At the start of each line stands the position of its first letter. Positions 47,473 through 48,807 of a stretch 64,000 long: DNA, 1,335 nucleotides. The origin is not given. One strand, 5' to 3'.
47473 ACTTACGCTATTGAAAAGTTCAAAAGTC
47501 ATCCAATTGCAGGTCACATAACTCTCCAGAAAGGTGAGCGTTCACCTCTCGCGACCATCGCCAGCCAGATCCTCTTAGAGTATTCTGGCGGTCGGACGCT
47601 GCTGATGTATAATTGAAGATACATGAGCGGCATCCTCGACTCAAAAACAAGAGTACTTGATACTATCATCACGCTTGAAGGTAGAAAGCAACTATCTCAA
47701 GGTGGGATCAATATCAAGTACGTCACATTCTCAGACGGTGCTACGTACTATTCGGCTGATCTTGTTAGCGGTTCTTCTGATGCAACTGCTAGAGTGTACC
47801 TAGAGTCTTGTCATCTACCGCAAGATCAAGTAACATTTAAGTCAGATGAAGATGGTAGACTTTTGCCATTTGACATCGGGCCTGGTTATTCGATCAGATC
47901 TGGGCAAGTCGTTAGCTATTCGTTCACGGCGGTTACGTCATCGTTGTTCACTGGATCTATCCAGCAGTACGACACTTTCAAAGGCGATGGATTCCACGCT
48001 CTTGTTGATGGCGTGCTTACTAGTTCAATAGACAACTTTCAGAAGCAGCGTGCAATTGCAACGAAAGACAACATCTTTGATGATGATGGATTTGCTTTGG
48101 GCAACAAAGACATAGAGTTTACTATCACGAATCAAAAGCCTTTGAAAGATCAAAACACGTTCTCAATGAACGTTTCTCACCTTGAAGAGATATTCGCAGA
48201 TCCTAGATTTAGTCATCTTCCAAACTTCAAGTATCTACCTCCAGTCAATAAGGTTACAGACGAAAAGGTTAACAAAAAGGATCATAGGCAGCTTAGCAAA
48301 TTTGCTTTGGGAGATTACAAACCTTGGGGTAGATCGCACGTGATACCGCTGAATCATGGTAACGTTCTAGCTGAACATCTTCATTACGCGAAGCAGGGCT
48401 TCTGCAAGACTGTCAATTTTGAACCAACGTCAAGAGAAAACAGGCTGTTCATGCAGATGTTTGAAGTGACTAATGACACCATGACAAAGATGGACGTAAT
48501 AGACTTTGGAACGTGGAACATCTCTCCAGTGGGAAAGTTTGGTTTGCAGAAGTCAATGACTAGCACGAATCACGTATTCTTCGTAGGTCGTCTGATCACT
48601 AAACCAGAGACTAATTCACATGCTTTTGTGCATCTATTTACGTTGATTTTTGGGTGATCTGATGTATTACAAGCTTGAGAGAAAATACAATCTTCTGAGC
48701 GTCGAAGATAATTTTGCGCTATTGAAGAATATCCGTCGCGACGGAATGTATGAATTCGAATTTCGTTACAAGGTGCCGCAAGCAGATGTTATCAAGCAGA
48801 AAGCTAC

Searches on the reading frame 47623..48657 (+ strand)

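Call 10: search_protein_families(library=phrogs, proteins=[window:47623-48657:+], max_evalue=0.001)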
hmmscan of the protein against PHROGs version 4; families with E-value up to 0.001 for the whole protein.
window:47623-48657:+ (344 aa): 0 families

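Call 56: search_protein_families(library=pfam, proteins=[window:47623-48657:+], max_evalue=0.05)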
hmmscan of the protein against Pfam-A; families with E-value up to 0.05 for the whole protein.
window:47623-48657:+ (344 aa): 1 family
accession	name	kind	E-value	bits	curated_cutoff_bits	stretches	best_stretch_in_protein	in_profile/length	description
PF21682.2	AF_2299-like_N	-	0.041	14.3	27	0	11-50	59-98/134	CDP-alcohol phosphatidyltransferase AF_2299-like, N-terminal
